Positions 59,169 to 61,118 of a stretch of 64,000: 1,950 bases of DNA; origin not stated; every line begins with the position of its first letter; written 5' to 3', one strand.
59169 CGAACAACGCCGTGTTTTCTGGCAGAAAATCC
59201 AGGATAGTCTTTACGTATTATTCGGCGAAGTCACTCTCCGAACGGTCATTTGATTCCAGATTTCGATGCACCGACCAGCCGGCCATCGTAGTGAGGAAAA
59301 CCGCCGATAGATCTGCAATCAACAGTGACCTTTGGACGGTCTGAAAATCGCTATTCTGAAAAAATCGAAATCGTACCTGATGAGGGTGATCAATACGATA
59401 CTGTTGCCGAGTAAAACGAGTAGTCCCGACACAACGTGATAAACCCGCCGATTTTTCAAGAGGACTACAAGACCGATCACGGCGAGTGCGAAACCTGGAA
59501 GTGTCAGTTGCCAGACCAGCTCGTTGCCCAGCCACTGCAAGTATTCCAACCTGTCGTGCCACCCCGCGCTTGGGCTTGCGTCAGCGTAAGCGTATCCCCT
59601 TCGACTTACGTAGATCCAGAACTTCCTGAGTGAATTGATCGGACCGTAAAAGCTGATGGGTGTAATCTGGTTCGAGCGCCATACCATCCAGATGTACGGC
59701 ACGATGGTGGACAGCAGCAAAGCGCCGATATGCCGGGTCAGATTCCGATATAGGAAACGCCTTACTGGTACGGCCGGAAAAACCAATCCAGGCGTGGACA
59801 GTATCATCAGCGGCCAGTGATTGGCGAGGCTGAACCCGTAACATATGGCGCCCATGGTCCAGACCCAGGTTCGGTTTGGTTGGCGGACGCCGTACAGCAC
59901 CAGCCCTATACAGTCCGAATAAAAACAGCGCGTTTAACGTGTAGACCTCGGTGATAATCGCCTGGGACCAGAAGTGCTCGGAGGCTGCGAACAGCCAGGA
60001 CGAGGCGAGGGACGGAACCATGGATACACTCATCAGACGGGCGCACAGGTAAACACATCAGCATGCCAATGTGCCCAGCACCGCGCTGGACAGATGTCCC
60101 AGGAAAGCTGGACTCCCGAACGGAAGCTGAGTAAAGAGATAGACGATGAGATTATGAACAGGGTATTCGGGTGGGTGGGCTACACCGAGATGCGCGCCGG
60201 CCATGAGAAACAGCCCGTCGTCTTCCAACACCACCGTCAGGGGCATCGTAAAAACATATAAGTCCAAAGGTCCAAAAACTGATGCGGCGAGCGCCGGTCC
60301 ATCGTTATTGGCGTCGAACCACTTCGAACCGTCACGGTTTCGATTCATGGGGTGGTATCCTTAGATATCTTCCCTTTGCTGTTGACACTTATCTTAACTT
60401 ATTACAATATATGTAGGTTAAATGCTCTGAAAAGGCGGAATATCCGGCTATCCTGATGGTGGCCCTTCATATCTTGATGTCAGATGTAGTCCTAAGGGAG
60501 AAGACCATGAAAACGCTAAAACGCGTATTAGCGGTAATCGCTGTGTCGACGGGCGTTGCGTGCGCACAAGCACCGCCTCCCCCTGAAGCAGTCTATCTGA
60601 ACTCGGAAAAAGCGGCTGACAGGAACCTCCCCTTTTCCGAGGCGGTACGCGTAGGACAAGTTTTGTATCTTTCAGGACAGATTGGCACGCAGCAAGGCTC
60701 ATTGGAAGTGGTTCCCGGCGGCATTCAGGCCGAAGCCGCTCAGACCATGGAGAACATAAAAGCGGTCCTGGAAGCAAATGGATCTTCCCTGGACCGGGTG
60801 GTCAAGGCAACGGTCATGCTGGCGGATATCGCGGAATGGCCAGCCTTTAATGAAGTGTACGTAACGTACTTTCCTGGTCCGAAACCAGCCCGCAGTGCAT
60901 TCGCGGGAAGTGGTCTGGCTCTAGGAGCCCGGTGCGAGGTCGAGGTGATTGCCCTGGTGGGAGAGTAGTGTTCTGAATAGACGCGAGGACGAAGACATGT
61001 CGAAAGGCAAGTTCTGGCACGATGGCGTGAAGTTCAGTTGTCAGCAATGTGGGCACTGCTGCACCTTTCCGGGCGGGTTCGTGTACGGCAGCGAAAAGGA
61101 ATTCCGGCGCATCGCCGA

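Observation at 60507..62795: Periplasm-targeted trio: signal-peptide RidA, YkgJ Cys-cluster protein, and a Tat-signal SelA-like PLP enzyme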

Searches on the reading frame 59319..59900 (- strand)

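Call 3: search_protein_families(library=pfam, proteins=[window:59319-59900:-], max_evalue=0.01)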
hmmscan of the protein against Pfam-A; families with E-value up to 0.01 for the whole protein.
window:59319-59900:- (193 aa): 0 families

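Call 4: search_protein_families(library=ncbifam, proteins=[window:59319-59900:-], max_evalue=0.01)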
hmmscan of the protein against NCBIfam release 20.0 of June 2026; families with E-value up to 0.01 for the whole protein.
window:59319-59900:- (193 aa): 0 families

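Call 76: search_protein_families(library=pfam, proteins=[window:59319-59900:-], max_evalue=1)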
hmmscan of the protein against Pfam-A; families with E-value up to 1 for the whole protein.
window:59319-59900:- (193 aa): 1 family
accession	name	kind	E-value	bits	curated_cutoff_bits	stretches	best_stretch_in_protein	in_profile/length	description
PF13997.11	YqjK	-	0.27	12.1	28.1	0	2-18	49-65/73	YqjK-like protein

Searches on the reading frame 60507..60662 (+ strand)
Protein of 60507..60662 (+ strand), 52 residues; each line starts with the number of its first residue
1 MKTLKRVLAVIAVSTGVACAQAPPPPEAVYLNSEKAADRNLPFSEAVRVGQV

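Call 49: search_protein_families(library=pfam, proteins=[window:60507-60662:+], max_evalue=10)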
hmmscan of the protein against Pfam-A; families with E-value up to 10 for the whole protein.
seq(52 aa): 0 families

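Call 50: search_protein_families(library=ncbifam, proteins=[window:60507-60662:+], max_evalue=10)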
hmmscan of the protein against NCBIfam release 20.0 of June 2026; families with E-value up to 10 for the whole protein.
seq(52 aa): 1 family
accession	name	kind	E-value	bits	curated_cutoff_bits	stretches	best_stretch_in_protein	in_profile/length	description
NF007786.1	PRK10477.1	subfamily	0.15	11.7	267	1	1-40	1-39/176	outer membrane lipoprotein Blc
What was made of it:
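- Tat HMMs score below cutoff (call 50).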

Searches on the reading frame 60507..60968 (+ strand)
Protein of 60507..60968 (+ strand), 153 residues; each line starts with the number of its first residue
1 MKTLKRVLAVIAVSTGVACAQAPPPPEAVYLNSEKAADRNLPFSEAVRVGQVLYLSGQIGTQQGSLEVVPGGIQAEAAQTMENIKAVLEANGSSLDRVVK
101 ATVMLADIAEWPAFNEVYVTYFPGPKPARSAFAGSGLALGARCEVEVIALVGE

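Call 3: search_protein_families(library=pfam, proteins=[window:60507-60968:+], max_evalue=0.01)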
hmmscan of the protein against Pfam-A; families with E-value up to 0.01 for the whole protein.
window:60507-60968:+ (153 aa): 1 family
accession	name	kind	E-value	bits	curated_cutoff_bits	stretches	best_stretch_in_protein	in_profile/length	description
PF01042.26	Ribonuc_L-PSP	-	1.3e-29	103.1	27.3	1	40-150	8-120/121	Endoribonuclease L-PSP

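Call 4: search_protein_families(library=ncbifam, proteins=[window:60507-60968:+], max_evalue=0.01)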
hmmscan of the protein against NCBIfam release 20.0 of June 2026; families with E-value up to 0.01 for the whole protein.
window:60507-60968:+ (153 aa): 3 families
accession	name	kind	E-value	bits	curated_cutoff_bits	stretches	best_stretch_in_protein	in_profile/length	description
TIGR00004.1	TIGR00004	subfamily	1.2e-31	109.5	106.25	1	32-150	5-124/125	Rid family detoxifying hydrolase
TIGR03610.1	RutC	equivalog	6.3e-16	58.6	169.1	1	41-149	16-124/127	pyrimidine utilization protein C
NF008490.0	PRK11401.1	equivalog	9.3e-14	51.4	222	1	33-150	7-126/129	enamine/imine deaminase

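Call 48: search_solved_structures(query=window:60507-60968:+, max_evalue=0.00001, show_alignments=1)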
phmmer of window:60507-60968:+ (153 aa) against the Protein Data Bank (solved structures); distinct sequences matched with E-value up to 0.00001: 45.
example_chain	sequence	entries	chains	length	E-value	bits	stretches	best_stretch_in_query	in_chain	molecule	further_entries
1qah_A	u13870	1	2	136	5.2e-26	94.8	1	34-152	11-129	PERCHLORIC ACID SOLUBLE PROTEIN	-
1nq3_A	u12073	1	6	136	9.5e-26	94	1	33-152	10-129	14.3 kDa perchloric acid soluble protein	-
8q3h_A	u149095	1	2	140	1.3e-25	93.5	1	33-152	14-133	2-iminobutanoate/2-iminopropanoate deaminase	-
8qou_A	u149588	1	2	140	2.8e-25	92.5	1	33-152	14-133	2-iminobutanoate/2-iminopropanoate deaminase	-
8qov_A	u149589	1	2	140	4.8e-25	91.7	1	33-152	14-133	2-iminobutanoate/2-iminopropanoate deaminase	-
8qok_A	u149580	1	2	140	7.3e-25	91.1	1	33-152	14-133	2-iminobutanoate/2-iminopropanoate deaminase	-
8qop_A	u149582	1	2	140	7.8e-25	91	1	33-152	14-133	2-iminobutanoate/2-iminopropanoate deaminase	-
8qoq_A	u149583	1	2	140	7.8e-25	91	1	33-152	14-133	2-iminobutanoate/2-iminopropanoate deaminase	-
1xrg_A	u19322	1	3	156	9.1e-25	90.8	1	32-150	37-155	Putative translation initiation inhibitor, yjgF family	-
8qos_A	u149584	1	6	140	9.5e-25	90.8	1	33-152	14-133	2-iminobutanoate/2-iminopropanoate deaminase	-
8qom_A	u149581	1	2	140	1.4e-24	90.2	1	33-152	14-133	2-iminobutanoate/2-iminopropanoate deaminase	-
2csl_A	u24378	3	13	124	1.7e-24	89.9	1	35-150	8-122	protein translation initiation inhibitor | translation initiation inhibitor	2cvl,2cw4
1oni_A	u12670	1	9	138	5.1e-24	88.4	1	33-152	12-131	14.5 kDa translational inhibitor protein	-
9n80_A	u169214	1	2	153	6.9e-24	88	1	33-152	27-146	2-iminobutanoate/2-iminopropanoate deaminase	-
6tcc_A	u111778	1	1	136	3.6e-23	85.6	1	31-152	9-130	ribonuclease UK114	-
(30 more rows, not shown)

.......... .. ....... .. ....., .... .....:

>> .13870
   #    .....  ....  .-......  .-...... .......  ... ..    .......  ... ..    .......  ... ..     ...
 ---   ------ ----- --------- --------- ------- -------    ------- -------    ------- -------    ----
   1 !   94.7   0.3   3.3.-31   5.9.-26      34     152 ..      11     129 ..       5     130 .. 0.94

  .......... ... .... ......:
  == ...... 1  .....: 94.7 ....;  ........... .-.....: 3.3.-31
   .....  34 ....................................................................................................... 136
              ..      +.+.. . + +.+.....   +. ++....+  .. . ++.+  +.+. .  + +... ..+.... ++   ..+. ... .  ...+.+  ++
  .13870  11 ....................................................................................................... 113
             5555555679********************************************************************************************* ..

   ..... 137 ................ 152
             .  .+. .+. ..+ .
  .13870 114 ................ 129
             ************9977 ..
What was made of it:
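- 60507..60968 (+): RidA-subfamily enamine/imine deaminase, 153 aa, predicted exported lipoprotein. Signal plus lipobox is aa 1-19 (60507-60563), followed by a PPPP linker and the Rid domain at aa 33-152. Full-length match to solved RidA/UK114 structures, with the PARS arginine that corresponds to Arg105 (call 48).
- On RidA subfamily (archetypal enamine/imine deaminase): The PARSAF arginine aligns with the PARAAY arginine of rat PSP, and the full Rid domain spans residues 33-152 (call 48).
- RidA passes its subfamily cutoff and keeps the catalytic arginine (calls 4, 48).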

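Call 56: find_homologous_proteins(query=window:60507-60968:+)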
Query window:60507-60968:+ (153 aa): 7998 proteins with E <= 0.001 among 8000 candidates; the best 120 are listed.
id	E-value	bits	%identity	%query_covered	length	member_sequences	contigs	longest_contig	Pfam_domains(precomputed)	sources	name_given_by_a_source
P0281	1.8e-83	296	93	100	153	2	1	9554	PF01042.27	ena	-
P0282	1.1e-62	228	82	82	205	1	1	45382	PF01042.27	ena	-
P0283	6.6e-62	226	81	83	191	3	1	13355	PF01042.27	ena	-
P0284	1.3e-61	225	80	83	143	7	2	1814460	PF01042.27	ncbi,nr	ncbi:MAG: RidA family protein [Gemmatimonadetes bacterium]|nr:RidA family protein [Gemmatimonadota b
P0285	1.8e-61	224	80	83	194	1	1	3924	PF01042.27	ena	-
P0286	1.8e-61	224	80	83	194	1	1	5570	PF01042.27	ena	-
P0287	2.2e-61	224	80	83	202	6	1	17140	PF01042.27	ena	-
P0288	2.4e-61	224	77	92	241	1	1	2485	PF01042.27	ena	-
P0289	2.6e-61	224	80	82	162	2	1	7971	PF01042.27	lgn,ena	-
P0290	3.0e-61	224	80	83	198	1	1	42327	PF01042.27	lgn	-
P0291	3.0e-61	224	80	83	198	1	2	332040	PF01042.27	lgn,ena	-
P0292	6.5e-61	223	79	82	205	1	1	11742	PF01042.27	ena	-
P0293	9.2e-61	222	81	83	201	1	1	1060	PF01042.27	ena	-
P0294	1.0e-60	222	78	87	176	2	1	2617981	PF01042.27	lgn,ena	-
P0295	1.1e-60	222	83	83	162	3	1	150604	PF01042.27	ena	-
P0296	1.4e-60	222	80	87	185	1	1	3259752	PF01042.27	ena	-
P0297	1.6e-60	221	79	88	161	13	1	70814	PF01042.27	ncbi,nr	ncbi:MAG: RidA family protein [Gemmatimonadetes bacterium]|nr:RidA family protein [Gemmatimonadota b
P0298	1.7e-60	221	77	90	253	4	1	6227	PF01042.27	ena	-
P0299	2.2e-60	221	78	82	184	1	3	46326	PF01042.27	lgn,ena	-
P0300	2.3e-60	221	79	88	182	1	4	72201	PF01042.27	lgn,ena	-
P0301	3.0e-60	220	80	83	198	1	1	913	PF01042.27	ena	-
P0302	3.2e-60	220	79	83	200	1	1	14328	PF01042.27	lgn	-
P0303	3.5e-60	220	79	83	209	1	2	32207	PF01042.27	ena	-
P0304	3.7e-60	220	80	82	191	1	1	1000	PF01042.27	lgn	-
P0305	5.3e-60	220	80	83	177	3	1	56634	PF01042.27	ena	-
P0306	6.2e-60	219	79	87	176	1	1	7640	PF01042.27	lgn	-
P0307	6.4e-60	219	78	89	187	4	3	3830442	PF01042.27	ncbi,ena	-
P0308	7.0e-60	219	80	83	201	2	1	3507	PF01042.27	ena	-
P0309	7.1e-60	219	79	82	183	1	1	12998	PF01042.27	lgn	-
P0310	7.2e-60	219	78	86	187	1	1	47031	PF01042.27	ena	-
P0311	7.7e-60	219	80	83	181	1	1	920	PF01042.27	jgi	jgi:reactive intermediate/imine deaminase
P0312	9.4e-60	219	78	88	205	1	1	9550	PF01042.27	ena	-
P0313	9.7e-60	219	78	90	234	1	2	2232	PF01042.27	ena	-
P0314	9.8e-60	219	74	92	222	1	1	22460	PF01042.27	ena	-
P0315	9.9e-60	219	80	83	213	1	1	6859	PF01042.27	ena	-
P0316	1.0e-59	219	78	90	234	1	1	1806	PF01042.27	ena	-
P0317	1.0e-59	219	78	90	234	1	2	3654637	PF01042.27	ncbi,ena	-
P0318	1.0e-59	219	78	90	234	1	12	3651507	PF01042.27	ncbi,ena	-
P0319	1.2e-59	219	81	83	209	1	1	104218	PF01042.27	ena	-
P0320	1.4e-59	218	81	82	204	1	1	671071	PF01042.27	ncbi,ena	-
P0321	1.5e-59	218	78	90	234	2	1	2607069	PF01042.27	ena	-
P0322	2.0e-59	218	76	92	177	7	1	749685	PF01042.27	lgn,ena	-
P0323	2.1e-59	218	79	82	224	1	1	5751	PF01042.27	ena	-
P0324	2.2e-59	218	74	94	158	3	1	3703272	PF01042.27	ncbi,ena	-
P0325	2.8e-59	217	82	83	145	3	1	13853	PF01042.27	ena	-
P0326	2.9e-59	217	78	85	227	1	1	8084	PF01042.27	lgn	-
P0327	3.2e-59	217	76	92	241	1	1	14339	PF01042.27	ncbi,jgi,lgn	-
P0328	3.5e-59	217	77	92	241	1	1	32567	PF01042.27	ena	-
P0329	3.6e-59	217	76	92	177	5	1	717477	PF01042.27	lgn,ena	-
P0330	4.7e-59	217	80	83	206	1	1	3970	PF01042.27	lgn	-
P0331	5.1e-59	216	82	83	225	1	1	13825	PF01042.27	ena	-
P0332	7.0e-59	216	76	91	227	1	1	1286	PF01042.27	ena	-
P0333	7.1e-59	216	75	90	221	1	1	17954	PF01042.27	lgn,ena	-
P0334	7.4e-59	216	82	83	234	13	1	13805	PF01042.27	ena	-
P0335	9.4e-59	216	79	88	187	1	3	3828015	PF01042.27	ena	-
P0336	1.0e-58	216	82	83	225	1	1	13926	PF01042.27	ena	-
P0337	1.0e-58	215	77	90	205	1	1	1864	PF01042.27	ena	-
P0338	1.2e-58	215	77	90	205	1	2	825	PF01042.27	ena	-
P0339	1.4e-58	215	76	90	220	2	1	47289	PF01042.27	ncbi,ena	-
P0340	1.4e-58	215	78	86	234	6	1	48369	PF01042.27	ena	-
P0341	1.7e-58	215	77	90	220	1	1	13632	PF01042.27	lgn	-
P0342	2.2e-58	214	78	86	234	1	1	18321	PF01042.27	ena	-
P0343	2.3e-58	214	78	86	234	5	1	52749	PF01042.27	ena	-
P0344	2.4e-58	214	78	85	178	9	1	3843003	PF01042.27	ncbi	-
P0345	3.0e-58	214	76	90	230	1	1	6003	PF01042.27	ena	-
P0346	3.5e-58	214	79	83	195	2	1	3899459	PF01042.27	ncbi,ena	-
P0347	4.2e-58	214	76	88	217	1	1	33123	PF01042.27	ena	-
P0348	5.0e-58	213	79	85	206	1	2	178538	PF01042.27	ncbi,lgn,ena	-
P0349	6.8e-58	213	72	90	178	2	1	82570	PF01042.27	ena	-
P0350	7.2e-58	213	76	90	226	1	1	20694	PF01042.27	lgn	-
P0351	7.3e-58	213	80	83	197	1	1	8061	PF01042.27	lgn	-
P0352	7.7e-58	213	77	86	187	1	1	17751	PF01042.27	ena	-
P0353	9.0e-58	212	76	90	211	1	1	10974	PF01042.27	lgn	-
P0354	1.1e-57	212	75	90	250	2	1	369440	PF01042.27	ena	-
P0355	1.1e-57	212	68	100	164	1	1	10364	PF01042.27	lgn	-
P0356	1.3e-57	212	77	86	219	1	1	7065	PF01042.27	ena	-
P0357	1.3e-57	212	77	86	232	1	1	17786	PF01042.27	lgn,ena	-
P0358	1.4e-57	212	76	87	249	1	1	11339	PF01042.27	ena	-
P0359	1.5e-57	212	75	88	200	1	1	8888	PF01042.27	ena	-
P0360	1.7e-57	212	80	83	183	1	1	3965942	PF01042.27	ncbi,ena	-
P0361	1.7e-57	212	74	92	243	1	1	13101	PF01042.27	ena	-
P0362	1.7e-57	212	66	99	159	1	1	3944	PF01042.27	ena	-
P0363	2.2e-57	211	69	97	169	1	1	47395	PF01042.27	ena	-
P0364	2.5e-57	211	78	85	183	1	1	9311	PF01042.27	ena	-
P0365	2.6e-57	211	75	87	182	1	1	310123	PF01042.27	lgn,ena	-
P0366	2.8e-57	211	81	82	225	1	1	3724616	PF01042.27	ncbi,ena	-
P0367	2.9e-57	211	75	88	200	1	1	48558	PF01042.27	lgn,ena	-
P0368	2.9e-57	211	76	85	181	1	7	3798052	PF01042.27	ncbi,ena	-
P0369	3.6e-57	210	75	90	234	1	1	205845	PF01042.27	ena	-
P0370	4.1e-57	210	79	83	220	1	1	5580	PF01042.27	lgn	-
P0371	4.1e-57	210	76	86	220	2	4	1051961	PF01042.27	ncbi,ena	-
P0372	4.3e-57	210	74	90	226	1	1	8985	PF01042.27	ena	-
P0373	5.0e-57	210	79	83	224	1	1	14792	PF01042.27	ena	-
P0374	6.9e-57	210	76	86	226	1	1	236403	PF01042.27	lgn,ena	-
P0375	7.4e-57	209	74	90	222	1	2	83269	PF01042.27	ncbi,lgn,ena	-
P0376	7.4e-57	209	74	90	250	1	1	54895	PF01042.27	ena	-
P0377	9.4e-57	209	74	89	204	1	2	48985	PF01042.27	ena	-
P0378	9.8e-57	209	79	83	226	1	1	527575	PF01042.27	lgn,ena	-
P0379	1.0e-56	209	78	83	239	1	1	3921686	PF01042.27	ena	-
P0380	1.1e-56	209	77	83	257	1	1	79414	PF01042.27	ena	-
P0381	1.3e-56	209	78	83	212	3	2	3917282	PF01042.27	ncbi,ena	-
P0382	1.9e-56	208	77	85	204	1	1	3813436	PF01042.27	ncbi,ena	-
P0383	2.0e-56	208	78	84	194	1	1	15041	PF01042.27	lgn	-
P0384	2.1e-56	208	76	86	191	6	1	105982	PF01042.27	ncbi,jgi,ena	-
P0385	3.1e-56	207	80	83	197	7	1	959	PF01042.27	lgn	-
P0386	3.3e-56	207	77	85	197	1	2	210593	PF01042.27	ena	-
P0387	3.5e-56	207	77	83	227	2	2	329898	PF01042.27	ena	-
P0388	4.0e-56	207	77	83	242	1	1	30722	PF01042.27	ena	-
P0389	9.3e-56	206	79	80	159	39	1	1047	PF01042.27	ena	-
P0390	9.7e-56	206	77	83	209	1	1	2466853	PF01042.27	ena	-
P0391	1.2e-55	206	79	80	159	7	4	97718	PF01042.27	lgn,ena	-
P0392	1.9e-55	205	76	85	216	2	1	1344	PF01042.27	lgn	-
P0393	2.7e-55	204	77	83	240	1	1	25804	PF01042.27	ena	-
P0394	2.8e-55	204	77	83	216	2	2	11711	PF01042.27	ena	-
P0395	2.9e-55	204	77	83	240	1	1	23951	PF01042.27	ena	-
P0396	5.8e-55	203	73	87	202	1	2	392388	PF01042.27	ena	-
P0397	8.4e-55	203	76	83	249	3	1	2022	PF01042.27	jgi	-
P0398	9.0e-55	203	76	83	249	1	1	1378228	PF01042.27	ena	-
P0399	1.0e-53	199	84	75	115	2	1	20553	PF01042.27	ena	-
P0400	9.4e-53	196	76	81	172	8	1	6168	PF01042.27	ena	-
